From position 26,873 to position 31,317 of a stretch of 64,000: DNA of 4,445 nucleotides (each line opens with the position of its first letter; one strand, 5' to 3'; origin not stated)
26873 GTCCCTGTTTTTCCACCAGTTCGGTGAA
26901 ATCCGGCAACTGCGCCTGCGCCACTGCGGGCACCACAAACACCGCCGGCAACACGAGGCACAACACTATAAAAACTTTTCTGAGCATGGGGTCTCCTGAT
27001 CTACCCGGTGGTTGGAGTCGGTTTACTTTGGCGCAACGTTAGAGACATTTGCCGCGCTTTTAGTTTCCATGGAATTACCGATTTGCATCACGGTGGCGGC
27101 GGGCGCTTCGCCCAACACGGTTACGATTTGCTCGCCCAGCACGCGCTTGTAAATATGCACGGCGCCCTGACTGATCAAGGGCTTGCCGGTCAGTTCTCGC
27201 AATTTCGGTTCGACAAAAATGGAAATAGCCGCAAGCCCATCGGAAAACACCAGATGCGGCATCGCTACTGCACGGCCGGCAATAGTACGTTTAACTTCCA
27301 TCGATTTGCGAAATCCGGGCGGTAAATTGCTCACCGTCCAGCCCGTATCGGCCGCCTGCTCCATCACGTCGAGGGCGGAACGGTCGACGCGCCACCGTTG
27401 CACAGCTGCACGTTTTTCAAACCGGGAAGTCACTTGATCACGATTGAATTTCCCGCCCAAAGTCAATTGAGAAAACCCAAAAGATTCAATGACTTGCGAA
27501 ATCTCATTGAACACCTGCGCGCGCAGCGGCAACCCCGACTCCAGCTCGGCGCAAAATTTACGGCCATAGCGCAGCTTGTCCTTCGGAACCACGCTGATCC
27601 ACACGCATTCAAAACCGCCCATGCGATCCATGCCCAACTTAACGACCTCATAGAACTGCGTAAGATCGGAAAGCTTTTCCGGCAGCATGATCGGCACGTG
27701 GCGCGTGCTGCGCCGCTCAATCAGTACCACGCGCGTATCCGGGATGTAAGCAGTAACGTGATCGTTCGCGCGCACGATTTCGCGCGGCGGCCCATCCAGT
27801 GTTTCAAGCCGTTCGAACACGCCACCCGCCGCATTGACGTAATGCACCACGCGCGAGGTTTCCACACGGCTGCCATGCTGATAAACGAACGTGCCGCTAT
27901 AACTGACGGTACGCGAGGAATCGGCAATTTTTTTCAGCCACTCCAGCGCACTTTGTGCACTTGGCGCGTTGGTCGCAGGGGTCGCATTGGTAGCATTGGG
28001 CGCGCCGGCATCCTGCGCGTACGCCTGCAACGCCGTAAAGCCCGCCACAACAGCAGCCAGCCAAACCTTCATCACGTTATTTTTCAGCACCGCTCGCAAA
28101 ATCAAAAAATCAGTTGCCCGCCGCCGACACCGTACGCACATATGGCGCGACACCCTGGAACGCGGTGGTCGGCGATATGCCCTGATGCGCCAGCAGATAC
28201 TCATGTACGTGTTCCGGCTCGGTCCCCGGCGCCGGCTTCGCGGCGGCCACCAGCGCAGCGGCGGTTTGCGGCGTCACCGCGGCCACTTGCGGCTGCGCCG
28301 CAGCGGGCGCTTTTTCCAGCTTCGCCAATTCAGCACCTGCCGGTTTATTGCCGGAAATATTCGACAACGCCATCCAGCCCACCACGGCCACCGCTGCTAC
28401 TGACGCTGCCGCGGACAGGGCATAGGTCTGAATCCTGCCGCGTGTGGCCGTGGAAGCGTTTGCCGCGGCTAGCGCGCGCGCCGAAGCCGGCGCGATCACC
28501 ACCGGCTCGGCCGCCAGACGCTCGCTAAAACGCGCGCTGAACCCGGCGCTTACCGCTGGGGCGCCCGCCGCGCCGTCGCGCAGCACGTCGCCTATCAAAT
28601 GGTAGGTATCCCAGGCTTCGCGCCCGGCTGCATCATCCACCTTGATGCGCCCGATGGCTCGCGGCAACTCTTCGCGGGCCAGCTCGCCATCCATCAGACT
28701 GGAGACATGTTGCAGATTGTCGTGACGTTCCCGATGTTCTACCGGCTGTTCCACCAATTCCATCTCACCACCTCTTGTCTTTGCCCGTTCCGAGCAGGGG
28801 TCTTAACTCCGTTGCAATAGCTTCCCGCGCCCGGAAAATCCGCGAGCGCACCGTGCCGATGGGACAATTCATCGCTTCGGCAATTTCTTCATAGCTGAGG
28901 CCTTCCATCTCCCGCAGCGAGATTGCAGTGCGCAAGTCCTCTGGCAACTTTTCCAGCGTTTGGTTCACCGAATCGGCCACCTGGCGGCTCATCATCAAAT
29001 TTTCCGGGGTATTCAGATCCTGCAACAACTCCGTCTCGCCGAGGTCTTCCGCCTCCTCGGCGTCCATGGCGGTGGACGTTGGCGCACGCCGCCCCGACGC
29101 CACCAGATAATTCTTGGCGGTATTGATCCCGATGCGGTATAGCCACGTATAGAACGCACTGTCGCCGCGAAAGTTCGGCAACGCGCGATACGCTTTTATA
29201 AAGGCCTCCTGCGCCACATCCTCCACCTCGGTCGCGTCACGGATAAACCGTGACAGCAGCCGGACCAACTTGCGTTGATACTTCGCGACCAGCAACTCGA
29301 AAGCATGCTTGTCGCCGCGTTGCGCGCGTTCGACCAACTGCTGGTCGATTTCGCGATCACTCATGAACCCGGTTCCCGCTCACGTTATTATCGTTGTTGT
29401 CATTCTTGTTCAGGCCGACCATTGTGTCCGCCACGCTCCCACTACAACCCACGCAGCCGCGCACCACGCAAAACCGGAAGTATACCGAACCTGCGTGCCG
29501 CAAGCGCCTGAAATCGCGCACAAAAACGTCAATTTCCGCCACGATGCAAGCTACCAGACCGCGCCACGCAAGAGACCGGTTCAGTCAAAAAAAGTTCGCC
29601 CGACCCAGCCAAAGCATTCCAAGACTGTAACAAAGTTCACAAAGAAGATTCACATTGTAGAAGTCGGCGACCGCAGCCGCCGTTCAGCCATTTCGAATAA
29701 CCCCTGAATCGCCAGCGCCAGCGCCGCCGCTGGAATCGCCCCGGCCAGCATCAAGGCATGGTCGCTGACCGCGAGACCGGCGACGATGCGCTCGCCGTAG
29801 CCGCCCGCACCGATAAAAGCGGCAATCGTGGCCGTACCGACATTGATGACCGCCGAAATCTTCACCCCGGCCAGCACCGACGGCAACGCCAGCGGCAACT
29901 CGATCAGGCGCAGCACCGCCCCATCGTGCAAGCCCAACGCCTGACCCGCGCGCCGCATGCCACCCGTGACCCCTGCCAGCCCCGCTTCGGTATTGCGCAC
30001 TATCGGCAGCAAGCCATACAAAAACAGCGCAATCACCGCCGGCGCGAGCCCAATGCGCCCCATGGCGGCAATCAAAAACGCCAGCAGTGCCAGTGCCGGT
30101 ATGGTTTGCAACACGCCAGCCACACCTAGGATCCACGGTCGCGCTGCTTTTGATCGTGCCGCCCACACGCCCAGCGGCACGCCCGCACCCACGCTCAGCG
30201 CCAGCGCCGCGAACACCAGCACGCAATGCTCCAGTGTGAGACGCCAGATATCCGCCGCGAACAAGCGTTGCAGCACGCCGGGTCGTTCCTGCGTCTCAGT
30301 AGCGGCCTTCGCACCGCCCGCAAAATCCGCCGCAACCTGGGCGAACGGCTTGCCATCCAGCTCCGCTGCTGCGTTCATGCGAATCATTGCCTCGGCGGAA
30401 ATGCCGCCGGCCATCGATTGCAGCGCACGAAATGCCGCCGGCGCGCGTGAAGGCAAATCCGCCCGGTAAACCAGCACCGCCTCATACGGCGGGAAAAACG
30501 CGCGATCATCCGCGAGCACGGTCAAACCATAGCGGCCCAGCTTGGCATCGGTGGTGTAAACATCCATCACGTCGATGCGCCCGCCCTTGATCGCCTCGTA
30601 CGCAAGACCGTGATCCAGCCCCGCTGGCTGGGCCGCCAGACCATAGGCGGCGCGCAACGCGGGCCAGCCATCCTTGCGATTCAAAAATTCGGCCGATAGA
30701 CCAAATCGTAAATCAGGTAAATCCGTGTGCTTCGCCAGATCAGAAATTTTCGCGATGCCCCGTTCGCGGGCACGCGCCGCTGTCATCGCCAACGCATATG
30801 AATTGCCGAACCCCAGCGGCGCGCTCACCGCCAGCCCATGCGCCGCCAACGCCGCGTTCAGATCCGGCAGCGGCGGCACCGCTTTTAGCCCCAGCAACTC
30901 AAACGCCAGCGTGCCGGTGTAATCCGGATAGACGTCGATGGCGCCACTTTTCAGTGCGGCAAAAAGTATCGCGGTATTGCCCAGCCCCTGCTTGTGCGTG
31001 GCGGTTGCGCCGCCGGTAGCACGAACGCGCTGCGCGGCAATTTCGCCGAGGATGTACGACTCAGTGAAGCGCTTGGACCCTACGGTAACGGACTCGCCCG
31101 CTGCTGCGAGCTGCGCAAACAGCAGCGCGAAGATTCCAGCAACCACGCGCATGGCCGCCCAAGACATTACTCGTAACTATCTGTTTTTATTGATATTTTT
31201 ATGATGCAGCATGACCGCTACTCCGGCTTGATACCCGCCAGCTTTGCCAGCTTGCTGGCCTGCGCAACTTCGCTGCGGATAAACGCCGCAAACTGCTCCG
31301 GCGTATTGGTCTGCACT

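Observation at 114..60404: Family of about 30-bp AT-rich repeats marking gene-module boundaries in a GC-rich genome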

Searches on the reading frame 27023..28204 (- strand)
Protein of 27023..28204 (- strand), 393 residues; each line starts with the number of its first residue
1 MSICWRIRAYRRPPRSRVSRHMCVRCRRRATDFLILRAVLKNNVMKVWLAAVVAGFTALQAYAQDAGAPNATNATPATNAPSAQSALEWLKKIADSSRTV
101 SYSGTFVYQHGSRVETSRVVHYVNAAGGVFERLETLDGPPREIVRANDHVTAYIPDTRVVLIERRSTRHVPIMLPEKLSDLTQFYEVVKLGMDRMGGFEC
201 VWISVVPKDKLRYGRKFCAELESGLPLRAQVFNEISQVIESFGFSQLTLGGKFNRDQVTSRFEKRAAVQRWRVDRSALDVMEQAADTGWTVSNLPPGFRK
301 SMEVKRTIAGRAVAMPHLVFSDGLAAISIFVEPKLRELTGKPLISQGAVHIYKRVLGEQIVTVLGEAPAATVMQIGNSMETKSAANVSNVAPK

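Call 26: search_protein_families(library=pfam, proteins=[window:27023-28204:-])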
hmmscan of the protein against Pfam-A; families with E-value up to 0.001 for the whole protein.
window:27023-28204:- (393 aa): 2 families
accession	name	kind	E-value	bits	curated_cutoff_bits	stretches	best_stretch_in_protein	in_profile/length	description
PF03888.20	MucB_RseB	-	2.7e-51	174.1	22.3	1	85-260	1-176/178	MucB/RseB N-terminal domain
PF17188.9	MucB_RseB_C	-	3.1e-24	85.4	30.1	1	284-380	2-97/97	MucB/RseB C-terminal domain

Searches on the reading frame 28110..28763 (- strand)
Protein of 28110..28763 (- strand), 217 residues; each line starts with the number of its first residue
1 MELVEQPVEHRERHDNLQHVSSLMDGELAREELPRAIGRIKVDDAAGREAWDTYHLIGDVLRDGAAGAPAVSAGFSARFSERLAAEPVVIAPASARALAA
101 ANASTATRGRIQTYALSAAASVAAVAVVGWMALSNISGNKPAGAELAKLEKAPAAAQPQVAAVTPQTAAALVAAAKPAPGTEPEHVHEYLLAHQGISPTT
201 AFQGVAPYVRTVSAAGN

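Call 26: search_protein_families(library=pfam, proteins=[window:28110-28763:-])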
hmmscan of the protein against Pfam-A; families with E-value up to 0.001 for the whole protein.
window:28110-28763:- (217 aa): 1 family
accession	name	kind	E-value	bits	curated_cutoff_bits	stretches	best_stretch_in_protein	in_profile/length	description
PF03872.18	RseA_N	-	2e-12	47.9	24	1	19-95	5-75/87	Anti sigma-E protein RseA, N-terminal domain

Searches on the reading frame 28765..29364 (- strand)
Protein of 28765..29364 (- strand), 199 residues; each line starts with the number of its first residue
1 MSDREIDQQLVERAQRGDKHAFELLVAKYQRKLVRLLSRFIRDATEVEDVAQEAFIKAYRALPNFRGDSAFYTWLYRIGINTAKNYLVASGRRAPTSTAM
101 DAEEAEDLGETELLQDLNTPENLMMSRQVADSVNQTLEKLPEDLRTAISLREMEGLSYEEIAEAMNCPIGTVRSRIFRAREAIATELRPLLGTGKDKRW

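Call 26: search_protein_families(library=pfam, proteins=[window:28765-29364:-])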
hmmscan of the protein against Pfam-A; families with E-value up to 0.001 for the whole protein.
window:28765-29364:- (199 aa): 5 families
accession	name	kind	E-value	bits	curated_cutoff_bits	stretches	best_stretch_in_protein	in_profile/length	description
PF08281.18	Sigma70_r4_2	-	4.4e-19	68.3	25.7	1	133-182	4-53/54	Sigma-70, region 4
PF04542.20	Sigma70_r2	-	3.4e-18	65.6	24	1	25-92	1-70/71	Sigma-70 region 2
PF07638.17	Sigma70_ECF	-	3.2e-12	47.2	21.1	1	9-188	6-184/185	ECF sigma factor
PF04545.22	Sigma70_r4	-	3.9e-11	42.7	24.1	1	137-182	2-47/50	Sigma-70, region 4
PF12645.13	HTH_16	-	6.5e-05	23.4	22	1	9-66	2-65/65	Helix-turn-helix domain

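Call 34: find_encoding_contigs(protein=window:28765-29364:-, flank=10000, max_places=10)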
Protein window:28765-29364:- (199 aa): 21 contigs read that carry it; 10 places shown.
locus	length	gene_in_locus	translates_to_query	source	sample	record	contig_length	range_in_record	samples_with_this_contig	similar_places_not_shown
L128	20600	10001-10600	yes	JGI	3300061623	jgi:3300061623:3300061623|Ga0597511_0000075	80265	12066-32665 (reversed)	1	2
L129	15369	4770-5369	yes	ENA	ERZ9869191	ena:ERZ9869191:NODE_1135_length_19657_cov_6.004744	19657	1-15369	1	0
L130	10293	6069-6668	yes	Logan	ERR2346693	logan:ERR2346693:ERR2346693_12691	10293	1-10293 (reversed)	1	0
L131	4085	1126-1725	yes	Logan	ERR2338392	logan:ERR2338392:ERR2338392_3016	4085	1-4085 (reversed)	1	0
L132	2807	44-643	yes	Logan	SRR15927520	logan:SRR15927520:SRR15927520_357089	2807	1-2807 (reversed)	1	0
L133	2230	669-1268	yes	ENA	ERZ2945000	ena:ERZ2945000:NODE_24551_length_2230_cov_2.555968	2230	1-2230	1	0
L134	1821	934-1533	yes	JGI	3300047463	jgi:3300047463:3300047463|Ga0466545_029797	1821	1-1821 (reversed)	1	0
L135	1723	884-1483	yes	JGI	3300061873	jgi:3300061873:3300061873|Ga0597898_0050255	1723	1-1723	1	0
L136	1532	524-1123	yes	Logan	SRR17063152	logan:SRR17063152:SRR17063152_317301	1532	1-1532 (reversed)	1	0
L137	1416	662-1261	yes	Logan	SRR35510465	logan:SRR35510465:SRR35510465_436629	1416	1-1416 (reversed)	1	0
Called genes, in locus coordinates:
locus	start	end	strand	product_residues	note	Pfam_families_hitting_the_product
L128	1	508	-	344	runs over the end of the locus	PF09587:PGA_cap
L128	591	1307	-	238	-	PF03737:RraA-like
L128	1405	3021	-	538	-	PF00890:FAD_binding_2, PF01134:GIDA (faint), PF01266:DAO (faint), PF12831:FAD_oxidored (weak)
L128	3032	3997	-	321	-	PF03401:TctC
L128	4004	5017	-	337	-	PF03401:TctC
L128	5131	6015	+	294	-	PF01522:Polysacc_deac_1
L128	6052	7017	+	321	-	PF03401:TctC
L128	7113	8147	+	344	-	PF03401:TctC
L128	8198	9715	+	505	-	PF04069:OpuAC, PF00528:BPD_transp_1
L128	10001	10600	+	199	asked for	PF07638:Sigma70_ECF, PF12645:HTH_16 (faint), PF04542:Sigma70_r2, PF08281:Sigma70_r4_2, PF04545:Sigma70_r4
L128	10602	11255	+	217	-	PF03872:RseA_N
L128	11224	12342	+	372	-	PF03888:MucB_RseB, PF17188:MucB_RseB_C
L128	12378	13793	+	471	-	PF00089:Trypsin, PF13365:Trypsin_2, PF00595:PDZ, PF13180:PDZ_2, PF17820:PDZ_6, PF00595:PDZ (weak), PF13180:PDZ_2, PF17820:PDZ_6, +1 more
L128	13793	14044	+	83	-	PF05768:Glrx-like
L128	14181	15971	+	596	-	PF00009:GTP_EFTU, PF03144:GTP_EFTU_D2, PF14492:EFG_III (faint), PF00679:EFG_C, PF06421:LepA_C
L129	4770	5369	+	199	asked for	PF07638:Sigma70_ECF, PF12645:HTH_16 (faint), PF04542:Sigma70_r2, PF08281:Sigma70_r4_2, PF04545:Sigma70_r4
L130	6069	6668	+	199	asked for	PF07638:Sigma70_ECF, PF12645:HTH_16 (faint), PF04542:Sigma70_r2, PF08281:Sigma70_r4_2, PF04545:Sigma70_r4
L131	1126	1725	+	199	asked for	PF07638:Sigma70_ECF, PF12645:HTH_16 (faint), PF04542:Sigma70_r2, PF08281:Sigma70_r4_2, PF04545:Sigma70_r4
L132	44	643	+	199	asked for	PF07638:Sigma70_ECF, PF12645:HTH_16 (faint), PF04542:Sigma70_r2, PF08281:Sigma70_r4_2, PF04545:Sigma70_r4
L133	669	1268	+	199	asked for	PF07638:Sigma70_ECF, PF12645:HTH_16 (faint), PF04542:Sigma70_r2, PF08281:Sigma70_r4_2, PF04545:Sigma70_r4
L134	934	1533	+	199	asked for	PF07638:Sigma70_ECF, PF12645:HTH_16 (faint), PF04542:Sigma70_r2, PF08281:Sigma70_r4_2, PF04545:Sigma70_r4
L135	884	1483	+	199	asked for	PF07638:Sigma70_ECF, PF12645:HTH_16 (faint), PF04542:Sigma70_r2, PF08281:Sigma70_r4_2, PF04545:Sigma70_r4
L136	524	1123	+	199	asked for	PF07638:Sigma70_ECF, PF12645:HTH_16 (faint), PF04542:Sigma70_r2, PF08281:Sigma70_r4_2, PF04545:Sigma70_r4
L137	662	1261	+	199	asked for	PF07638:Sigma70_ECF, PF12645:HTH_16 (faint), PF04542:Sigma70_r2, PF08281:Sigma70_r4_2, PF04545:Sigma70_r4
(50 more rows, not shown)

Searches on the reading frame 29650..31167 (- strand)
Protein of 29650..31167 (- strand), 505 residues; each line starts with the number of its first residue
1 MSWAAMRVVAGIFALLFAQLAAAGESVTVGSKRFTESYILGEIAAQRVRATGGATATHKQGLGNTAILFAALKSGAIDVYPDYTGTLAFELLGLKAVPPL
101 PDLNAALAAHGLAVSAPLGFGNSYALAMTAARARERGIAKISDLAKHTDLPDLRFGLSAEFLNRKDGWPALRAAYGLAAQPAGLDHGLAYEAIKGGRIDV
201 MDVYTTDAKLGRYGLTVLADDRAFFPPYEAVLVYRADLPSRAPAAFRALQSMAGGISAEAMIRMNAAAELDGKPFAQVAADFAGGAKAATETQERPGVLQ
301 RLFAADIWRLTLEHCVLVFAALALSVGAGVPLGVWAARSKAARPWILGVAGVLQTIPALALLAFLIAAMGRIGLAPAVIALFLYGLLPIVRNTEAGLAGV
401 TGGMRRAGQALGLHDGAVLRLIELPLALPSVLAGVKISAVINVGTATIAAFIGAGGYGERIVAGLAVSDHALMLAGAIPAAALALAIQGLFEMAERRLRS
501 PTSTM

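Call 8: search_protein_families(library=pfam, proteins=[window:29650-31167:-])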
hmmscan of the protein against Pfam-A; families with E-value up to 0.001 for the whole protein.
window:29650-31167:- (505 aa): 2 families
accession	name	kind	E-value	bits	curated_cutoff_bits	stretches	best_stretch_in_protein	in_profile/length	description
PF04069.17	OpuAC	-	1.5e-60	205.4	21.2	1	26-282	2-254/257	Substrate binding domain of ABC-type glycine betaine transport system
PF00528.27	BPD_transp_1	-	6.3e-20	72.1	26.4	1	329-499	1-183/184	Binding-protein-dependent transport system inner membrane component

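Call 63: find_homologous_proteins(query=window:29650-31167:-, max_evalue=1e-100)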
Query window:29650-31167:- (505 aa): 7838 proteins with E <= 1e-100 among 8000 candidates; the best 120 are listed.
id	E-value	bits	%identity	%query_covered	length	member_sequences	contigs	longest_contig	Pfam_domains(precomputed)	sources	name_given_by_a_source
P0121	0.0e+0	1053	100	100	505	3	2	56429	PF04069.18,PF00528.28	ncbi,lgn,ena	-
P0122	2.5e-267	905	87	97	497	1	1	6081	PF04069.18,PF00528.28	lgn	-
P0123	1.5e-265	900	87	97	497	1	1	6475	PF04069.18,PF00528.28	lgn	-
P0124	4.3e-262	888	87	96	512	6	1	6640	PF04069.18,PF00528.28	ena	-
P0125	1.7e-254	863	84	99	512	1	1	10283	PF04069.18,PF00528.28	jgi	jgi:osmoprotectant transport system permease protein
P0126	2.4e-252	856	83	99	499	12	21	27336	PF04069.18,PF00528.28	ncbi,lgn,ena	-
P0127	4.1e-251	852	83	99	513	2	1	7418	PF04069.18,PF00528.28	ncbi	-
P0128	5.4e-238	809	79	99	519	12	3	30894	PF04069.18,PF00528.28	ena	-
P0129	6.9e-237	805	77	100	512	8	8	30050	PF04069.18,PF00528.28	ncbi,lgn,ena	-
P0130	6.7e-235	798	78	97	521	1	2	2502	PF04069.18,PF00528.28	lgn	-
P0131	8.9e-235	798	79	97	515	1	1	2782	PF04069.18,PF00528.28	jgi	jgi:osmoprotectant transport system permease protein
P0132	1.2e-233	794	77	98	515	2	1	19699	PF04069.18,PF00528.28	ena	-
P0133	7.3e-233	792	79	95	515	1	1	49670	PF04069.18,PF00528.28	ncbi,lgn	-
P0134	6.9e-232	789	76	98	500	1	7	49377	PF04069.18,PF00528.28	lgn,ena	-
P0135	1.2e-231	788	78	95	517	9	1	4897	PF04069.18,PF00528.28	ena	-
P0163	1.2e-218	745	75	95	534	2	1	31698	PF04069.18,PF00528.28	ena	-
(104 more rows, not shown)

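Call 64: find_encoding_contigs(protein=P0125, flank=6000, max_places=1)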
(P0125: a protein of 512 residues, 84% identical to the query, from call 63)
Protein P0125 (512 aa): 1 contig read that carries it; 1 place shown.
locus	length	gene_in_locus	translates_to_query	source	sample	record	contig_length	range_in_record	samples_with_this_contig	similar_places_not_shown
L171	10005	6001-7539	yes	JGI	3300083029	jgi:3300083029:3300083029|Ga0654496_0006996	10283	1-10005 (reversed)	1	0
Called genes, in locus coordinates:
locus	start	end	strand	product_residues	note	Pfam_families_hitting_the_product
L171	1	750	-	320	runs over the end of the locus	PF03401:TctC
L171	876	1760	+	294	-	PF01522:Polysacc_deac_1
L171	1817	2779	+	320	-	PF03401:TctC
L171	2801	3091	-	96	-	-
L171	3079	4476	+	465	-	PF13086:AAA_11, PF13087:AAA_12, PF18741:MTES_1575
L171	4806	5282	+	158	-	-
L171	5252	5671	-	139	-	PF01850:PIN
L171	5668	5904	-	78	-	PF04014:MazE_antitoxin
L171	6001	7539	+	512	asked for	PF04069:OpuAC, PF00528:BPD_transp_1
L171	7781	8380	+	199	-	PF07638:Sigma70_ECF, PF12645:HTH_16 (faint), PF04542:Sigma70_r2, PF08281:Sigma70_r4_2, PF04545:Sigma70_r4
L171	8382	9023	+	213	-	PF03872:RseA_N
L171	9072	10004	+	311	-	?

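Call 65: find_encoding_contigs(protein=P0126, flank=6000, max_places=1)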
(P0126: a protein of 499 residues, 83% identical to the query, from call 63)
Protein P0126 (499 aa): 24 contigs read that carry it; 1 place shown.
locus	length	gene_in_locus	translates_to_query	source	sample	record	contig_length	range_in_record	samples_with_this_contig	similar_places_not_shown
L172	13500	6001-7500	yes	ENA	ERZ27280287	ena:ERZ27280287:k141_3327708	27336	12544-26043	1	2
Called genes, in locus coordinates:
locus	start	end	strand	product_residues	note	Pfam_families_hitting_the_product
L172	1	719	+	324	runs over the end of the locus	PF03401:TctC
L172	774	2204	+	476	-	PF00330:Aconitase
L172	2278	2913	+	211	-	PF00694:Aconitase_C, PF27512:LeuD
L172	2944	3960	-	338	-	PF03401:TctC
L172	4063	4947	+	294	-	PF01522:Polysacc_deac_1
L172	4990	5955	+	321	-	PF03401:TctC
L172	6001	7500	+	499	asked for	PF04069:OpuAC, PF00528:BPD_transp_1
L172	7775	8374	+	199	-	PF07638:Sigma70_ECF, PF04542:Sigma70_r2, PF08281:Sigma70_r4_2, PF04545:Sigma70_r4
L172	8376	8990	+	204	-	PF03872:RseA_N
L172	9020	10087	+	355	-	PF03888:MucB_RseB, PF17188:MucB_RseB_C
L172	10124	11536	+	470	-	PF00089:Trypsin, PF13365:Trypsin_2, PF00595:PDZ, PF13180:PDZ_2, PF17820:PDZ_6, PF00595:PDZ (weak), PF13180:PDZ_2, PF17820:PDZ_6, +1 more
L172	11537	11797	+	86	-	PF05768:Glrx-like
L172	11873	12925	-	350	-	PF05990:DUF900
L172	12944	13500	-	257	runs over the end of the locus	PF24764:rva_4 (weak), PF00665:rve, PF13683:rve_3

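Call 66: find_encoding_contigs(protein=P0128, flank=6000, max_places=1)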
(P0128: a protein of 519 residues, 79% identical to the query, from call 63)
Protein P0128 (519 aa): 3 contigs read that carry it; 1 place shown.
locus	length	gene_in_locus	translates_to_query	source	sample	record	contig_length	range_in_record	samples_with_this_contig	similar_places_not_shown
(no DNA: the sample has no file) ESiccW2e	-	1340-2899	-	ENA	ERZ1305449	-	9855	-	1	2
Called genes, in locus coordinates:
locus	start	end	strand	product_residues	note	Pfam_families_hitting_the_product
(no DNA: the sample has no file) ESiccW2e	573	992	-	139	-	PF01850:PIN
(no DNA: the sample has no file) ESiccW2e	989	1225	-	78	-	PF04014:MazE_antitoxin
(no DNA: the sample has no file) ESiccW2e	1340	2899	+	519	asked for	PF04069:OpuAC, PF00528:BPD_transp_1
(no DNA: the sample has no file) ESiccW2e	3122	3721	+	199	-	PF07638:Sigma70_ECF, PF04542:Sigma70_r2, PF08281:Sigma70_r4_2, PF04545:Sigma70_r4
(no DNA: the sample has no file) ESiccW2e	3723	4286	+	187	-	PF03872:RseA_N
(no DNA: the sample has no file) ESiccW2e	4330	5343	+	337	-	PF03888:MucB_RseB, PF17188:MucB_RseB_C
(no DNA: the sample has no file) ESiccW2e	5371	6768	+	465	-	PF00089:Trypsin, PF13365:Trypsin_2, PF00595:PDZ, PF13180:PDZ_2, PF17820:PDZ_6, PF00595:PDZ (weak), PF13180:PDZ_2, PF17820:PDZ_6 (weak), +1 more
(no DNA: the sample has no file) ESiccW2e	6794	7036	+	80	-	PF05768:Glrx-like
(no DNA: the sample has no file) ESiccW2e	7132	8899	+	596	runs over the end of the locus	PF00009:GTP_EFTU, PF03144:GTP_EFTU_D2, PF00679:EFG_C, PF06421:LepA_C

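Call 67: find_encoding_contigs(protein=P0163, flank=6000, max_places=1)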
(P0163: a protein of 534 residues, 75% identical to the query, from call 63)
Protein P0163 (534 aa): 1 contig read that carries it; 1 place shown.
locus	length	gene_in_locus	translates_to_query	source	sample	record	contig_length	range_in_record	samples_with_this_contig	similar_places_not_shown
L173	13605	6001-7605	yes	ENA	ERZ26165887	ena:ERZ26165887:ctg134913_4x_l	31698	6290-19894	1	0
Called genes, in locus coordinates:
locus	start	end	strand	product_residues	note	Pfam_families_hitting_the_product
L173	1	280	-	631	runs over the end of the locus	PF00990:GGDEF, PF00563:EAL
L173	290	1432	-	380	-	PF08495:FIST, PF10442:FIST_C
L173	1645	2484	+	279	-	PF02311:AraC_binding (faint), PF07883:Cupin_2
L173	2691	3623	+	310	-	PF03446:NAD_binding_2, PF14833:NAD_binding_11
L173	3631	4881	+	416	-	PF08309:LVIVD (faint)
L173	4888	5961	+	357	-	PF00009:GTP_EFTU (faint), PF02492:cobW, PF07683:CobW_C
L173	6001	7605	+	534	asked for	PF04069:OpuAC, PF00528:BPD_transp_1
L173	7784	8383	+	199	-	PF07638:Sigma70_ECF, PF12645:HTH_16 (faint), PF04542:Sigma70_r2, PF08281:Sigma70_r4_2, PF04545:Sigma70_r4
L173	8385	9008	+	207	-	PF03872:RseA_N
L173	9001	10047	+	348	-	PF03888:MucB_RseB, PF17188:MucB_RseB_C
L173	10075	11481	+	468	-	PF00089:Trypsin, PF13365:Trypsin_2, PF00595:PDZ (weak), PF13180:PDZ_2, PF17820:PDZ_6, PF00595:PDZ (weak), PF13180:PDZ_2, PF17820:PDZ_6, +1 more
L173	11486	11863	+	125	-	PF05768:Glrx-like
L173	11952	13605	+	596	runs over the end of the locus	PF00009:GTP_EFTU, PF03144:GTP_EFTU_D2, PF00679:EFG_C, PF06421:LepA_C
